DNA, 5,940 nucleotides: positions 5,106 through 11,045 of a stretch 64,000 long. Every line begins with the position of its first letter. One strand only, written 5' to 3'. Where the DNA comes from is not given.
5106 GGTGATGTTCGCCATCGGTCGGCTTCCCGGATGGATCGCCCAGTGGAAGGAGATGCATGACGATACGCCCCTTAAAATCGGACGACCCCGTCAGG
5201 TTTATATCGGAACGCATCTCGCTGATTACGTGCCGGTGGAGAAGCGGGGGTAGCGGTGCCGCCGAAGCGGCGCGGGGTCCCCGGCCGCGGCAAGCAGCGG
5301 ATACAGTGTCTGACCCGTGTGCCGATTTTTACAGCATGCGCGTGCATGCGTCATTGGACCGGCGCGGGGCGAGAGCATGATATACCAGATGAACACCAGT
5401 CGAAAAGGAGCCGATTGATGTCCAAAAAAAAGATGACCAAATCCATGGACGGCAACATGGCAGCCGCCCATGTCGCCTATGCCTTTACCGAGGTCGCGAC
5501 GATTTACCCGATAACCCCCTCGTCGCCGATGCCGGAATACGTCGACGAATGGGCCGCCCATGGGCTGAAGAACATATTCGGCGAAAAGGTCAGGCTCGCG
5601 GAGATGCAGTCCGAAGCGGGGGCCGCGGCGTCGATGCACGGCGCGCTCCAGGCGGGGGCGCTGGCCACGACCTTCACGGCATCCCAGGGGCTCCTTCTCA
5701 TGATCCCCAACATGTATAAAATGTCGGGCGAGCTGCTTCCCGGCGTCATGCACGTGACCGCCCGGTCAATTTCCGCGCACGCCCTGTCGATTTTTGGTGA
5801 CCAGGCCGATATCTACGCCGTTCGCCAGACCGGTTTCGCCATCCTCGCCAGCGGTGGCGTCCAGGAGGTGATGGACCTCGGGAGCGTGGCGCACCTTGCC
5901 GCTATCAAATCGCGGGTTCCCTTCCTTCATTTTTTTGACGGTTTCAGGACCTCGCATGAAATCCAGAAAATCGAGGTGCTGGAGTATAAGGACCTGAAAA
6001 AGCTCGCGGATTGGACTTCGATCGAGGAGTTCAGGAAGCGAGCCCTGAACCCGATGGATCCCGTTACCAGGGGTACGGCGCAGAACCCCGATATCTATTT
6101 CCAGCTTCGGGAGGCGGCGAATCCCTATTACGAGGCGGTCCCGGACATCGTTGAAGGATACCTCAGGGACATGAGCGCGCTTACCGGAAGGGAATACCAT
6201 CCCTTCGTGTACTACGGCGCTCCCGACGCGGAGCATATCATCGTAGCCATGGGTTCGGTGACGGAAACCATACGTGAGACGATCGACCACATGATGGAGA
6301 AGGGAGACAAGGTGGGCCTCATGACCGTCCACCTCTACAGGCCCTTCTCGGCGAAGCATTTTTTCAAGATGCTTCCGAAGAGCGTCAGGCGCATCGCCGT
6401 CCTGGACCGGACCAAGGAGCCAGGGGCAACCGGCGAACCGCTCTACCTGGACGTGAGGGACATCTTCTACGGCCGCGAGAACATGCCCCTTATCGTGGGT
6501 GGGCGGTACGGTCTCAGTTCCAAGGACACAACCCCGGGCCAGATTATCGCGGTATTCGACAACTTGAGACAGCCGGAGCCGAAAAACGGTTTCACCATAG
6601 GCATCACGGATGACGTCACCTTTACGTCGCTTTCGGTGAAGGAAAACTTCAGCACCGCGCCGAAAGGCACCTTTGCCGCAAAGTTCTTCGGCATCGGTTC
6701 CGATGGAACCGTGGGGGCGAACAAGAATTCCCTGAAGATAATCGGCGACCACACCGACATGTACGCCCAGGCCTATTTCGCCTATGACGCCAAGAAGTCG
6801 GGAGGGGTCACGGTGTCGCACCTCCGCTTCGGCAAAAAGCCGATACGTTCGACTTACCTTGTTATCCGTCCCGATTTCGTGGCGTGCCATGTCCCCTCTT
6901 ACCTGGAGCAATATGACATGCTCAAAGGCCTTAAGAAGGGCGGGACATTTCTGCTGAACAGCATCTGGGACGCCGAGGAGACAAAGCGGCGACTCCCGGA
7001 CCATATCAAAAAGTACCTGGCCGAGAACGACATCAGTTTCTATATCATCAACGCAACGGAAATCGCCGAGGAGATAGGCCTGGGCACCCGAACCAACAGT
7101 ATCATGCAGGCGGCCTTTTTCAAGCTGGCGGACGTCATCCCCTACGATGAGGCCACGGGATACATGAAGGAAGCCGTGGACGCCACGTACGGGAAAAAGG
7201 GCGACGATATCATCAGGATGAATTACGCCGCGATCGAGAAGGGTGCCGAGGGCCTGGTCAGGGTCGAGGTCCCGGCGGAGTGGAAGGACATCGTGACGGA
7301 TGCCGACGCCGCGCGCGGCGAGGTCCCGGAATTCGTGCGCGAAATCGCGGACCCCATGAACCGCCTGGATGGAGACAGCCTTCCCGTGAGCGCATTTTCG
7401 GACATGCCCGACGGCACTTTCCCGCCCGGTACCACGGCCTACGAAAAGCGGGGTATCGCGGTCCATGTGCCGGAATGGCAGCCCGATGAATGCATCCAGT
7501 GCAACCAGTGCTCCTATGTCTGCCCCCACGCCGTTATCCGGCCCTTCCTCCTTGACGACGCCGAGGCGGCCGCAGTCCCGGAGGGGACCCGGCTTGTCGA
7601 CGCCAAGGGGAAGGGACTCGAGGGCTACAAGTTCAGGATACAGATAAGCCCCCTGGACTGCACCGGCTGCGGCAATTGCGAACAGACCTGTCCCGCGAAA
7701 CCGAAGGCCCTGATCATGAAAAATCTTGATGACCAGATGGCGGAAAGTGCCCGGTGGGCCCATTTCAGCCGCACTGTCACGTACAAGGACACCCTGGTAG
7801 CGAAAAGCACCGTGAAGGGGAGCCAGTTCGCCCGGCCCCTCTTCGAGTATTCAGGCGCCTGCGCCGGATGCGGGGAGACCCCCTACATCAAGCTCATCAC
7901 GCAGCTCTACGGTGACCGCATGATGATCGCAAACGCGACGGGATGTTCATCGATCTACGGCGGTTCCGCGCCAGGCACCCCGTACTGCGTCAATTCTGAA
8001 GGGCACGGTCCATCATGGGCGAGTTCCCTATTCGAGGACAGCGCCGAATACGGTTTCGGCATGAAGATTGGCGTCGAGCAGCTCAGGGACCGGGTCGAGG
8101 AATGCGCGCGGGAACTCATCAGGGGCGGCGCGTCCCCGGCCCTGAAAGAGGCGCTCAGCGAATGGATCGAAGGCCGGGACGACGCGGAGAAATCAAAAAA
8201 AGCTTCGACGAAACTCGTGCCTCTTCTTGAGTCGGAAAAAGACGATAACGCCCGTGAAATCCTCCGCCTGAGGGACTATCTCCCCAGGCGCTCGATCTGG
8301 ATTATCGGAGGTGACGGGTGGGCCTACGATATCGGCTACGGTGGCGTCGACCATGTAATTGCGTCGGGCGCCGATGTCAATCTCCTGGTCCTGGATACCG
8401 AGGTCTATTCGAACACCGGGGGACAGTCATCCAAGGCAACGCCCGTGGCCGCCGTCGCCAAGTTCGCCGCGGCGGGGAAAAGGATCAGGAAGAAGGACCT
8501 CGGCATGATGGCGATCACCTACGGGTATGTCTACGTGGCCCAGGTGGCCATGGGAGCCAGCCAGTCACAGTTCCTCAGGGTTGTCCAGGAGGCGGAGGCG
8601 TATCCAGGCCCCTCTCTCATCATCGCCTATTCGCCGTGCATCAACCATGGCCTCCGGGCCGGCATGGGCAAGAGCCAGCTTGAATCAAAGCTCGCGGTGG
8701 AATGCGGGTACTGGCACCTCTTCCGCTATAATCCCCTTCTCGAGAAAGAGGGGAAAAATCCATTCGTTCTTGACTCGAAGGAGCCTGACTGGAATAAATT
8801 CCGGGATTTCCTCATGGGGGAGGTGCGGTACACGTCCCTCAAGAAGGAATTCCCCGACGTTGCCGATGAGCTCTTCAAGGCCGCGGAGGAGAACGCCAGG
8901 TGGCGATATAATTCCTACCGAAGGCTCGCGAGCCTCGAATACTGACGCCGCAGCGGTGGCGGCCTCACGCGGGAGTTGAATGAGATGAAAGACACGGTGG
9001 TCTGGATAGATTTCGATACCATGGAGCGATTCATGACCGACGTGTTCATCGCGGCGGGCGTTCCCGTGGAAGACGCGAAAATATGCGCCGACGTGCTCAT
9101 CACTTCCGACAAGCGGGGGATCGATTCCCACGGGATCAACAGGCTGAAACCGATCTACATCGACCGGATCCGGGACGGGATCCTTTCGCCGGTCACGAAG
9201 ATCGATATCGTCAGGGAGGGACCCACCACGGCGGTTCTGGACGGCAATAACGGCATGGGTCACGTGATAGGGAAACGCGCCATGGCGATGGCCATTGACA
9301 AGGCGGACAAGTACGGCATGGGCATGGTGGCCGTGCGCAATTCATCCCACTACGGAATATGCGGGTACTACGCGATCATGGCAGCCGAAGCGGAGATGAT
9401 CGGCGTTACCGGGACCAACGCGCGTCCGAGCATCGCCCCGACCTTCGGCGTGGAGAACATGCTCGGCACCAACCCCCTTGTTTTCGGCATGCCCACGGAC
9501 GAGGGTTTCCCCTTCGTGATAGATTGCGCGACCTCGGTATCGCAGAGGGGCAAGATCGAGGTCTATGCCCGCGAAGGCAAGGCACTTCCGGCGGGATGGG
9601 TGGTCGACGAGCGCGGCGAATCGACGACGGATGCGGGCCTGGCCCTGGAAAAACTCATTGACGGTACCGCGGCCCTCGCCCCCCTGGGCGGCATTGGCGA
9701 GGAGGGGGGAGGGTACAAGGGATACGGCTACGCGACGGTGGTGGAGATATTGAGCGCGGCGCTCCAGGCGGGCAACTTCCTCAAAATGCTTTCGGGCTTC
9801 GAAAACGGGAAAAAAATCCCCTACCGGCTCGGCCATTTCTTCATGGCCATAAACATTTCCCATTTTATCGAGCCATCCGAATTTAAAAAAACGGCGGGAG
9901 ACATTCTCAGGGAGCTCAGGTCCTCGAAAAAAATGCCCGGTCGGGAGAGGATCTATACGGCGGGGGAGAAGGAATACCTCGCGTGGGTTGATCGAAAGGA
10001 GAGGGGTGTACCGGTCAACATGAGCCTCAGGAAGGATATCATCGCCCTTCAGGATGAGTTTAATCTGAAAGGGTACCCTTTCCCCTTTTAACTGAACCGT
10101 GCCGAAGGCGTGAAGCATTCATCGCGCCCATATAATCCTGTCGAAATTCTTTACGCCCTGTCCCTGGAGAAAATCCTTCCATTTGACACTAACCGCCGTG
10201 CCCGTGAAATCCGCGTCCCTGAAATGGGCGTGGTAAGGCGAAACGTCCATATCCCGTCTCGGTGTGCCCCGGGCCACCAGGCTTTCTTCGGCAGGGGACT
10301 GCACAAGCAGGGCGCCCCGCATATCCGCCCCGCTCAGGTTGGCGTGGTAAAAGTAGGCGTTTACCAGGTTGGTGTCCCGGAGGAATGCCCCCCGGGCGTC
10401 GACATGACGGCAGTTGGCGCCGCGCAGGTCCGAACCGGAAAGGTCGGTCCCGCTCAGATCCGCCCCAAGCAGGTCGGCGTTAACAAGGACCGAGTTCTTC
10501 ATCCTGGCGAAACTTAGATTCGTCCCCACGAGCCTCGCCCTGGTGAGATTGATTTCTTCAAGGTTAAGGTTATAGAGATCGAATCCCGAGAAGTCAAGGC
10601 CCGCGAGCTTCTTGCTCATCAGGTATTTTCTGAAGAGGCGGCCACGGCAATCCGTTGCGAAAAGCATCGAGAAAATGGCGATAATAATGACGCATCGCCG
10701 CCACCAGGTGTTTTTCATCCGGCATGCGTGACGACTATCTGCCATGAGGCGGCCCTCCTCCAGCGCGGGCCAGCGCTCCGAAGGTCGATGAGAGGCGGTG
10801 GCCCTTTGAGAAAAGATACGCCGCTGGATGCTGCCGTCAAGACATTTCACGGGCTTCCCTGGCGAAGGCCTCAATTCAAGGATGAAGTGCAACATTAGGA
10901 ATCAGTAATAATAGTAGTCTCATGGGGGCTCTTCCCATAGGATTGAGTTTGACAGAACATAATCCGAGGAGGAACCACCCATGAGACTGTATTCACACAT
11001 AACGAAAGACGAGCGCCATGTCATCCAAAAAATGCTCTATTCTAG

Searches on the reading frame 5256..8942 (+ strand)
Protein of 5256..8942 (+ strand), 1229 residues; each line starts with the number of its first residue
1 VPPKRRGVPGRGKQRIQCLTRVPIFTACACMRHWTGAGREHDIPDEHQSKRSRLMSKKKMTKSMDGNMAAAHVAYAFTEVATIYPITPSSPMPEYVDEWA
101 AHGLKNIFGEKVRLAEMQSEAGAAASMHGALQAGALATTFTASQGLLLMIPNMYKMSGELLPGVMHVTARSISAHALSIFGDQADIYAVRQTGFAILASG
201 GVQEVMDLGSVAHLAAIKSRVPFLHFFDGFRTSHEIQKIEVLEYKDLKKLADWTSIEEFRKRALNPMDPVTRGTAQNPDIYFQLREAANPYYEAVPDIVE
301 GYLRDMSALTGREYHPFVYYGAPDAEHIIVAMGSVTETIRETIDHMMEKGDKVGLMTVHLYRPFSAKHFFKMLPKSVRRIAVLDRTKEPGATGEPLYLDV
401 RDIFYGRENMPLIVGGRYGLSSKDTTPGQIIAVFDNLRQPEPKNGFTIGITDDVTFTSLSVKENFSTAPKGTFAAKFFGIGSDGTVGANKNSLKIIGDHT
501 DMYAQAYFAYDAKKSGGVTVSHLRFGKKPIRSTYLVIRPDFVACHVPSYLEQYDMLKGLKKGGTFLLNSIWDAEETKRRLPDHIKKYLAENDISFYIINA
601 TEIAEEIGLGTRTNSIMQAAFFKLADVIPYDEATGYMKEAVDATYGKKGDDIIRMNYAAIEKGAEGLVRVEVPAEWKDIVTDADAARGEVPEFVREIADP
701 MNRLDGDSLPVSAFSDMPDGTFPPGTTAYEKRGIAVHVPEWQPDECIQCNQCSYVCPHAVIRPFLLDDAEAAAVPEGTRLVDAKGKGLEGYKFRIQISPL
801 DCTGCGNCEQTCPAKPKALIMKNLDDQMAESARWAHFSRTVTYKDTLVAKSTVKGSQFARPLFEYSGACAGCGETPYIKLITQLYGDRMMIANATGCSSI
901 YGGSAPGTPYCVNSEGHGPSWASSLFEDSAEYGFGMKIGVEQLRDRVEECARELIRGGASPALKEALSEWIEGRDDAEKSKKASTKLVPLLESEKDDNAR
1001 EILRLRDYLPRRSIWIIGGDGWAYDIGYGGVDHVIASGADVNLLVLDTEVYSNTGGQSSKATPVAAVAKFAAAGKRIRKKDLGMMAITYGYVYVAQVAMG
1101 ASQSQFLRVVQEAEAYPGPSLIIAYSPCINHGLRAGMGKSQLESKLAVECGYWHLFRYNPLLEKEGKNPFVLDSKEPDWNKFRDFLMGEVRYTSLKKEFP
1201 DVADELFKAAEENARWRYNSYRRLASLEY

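Call 52: search_protein_families(library=pfam, proteins=[window:5256-8942:+], max_evalue=0.0001)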
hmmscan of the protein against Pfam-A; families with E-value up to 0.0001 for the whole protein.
window:5256-8942:+ (1229 aa): 15 families
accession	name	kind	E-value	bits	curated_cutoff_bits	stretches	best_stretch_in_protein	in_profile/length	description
PF01855.24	POR_N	-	6.3e-77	258.9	27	1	73-302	2-229/231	Pyruvate flavodoxin/ferredoxin oxidoreductase, thiamine diP-bdg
PF01558.24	POR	-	9.6e-33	114.2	27.4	1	481-665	1-173/173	Pyruvate ferredoxin/flavodoxin oxidoreductase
PF10371.14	EKR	-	2.1e-21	75.9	27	1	687-735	9-55/55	Domain of unknown function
PF17147.9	PFOR_II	-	3.4e-15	56.7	27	1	325-412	1-88/102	Pyruvate:ferredoxin oxidoreductase core domain II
PF12838.12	Fer4_7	-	2.5e-10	41.1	27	1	746-814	2-50/52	4Fe-4S dicluster domain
PF13237.11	Fer4_10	-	1.4e-08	34.9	25.5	1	742-813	5-53/53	4Fe-4S dicluster domain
PF02775.26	TPP_enzyme_C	-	1.2e-07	32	21.9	1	1010-1123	45-150/151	Thiamine pyrophosphate enzyme, C-terminal TPP binding domain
PF13183.11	Fer4_8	-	2.9e-07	31.4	27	1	744-815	3-67/68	4Fe-4S dicluster domain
PF12837.12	Fer4_6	-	5.3e-07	29.7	25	1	738-761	1-24/24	4Fe-4S binding domain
PF00037.32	Fer4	-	1.2e-06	28.5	21.1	0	740-762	2-24/24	4Fe-4S binding domain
PF13484.11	Fer4_16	-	1.9e-06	28.9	30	1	745-814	1-65/66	4Fe-4S double cluster binding domain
PF13187.11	Fer4_9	-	2.6e-06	27.8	27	0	745-815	1-50/52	4Fe-4S dicluster domain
PF14697.11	Fer4_21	-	5.5e-06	26.9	35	0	743-758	38-53/59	4Fe-4S dicluster domain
PF12797.12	Fer4_2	-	1.7e-05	24.9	24.5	0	797-814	5-22/22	4Fe-4S binding domain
PF13534.11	Fer4_17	-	8.8e-05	23.4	22.2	0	744-759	44-59/61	4Fe-4S dicluster domain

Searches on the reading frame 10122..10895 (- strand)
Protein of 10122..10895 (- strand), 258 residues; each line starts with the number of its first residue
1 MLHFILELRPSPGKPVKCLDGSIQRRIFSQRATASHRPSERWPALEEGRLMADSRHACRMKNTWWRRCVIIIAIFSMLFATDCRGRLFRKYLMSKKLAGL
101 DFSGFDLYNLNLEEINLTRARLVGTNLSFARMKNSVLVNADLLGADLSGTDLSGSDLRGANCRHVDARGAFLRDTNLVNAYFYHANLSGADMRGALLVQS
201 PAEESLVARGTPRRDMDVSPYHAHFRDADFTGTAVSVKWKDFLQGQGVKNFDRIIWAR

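Call 52: search_protein_families(library=pfam, proteins=[window:10122-10895:-], max_evalue=0.0001)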
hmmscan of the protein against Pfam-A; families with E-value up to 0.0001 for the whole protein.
window:10122-10895:- (258 aa): 3 families
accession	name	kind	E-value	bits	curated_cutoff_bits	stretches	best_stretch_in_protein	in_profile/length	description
PF00805.28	Pentapeptide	-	5.8e-25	86.9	20.2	2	120-159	1-40/40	Pentapeptide repeats (8 copies)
PF13599.13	Pentapeptide_4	-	1.1e-08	35.5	38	1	102-161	8-67/78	Pentapeptide repeat region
PF13576.12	Pentapeptide_3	-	1.2e-06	29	27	0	139-161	3-27/48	Pentapeptide repeats (9 copies)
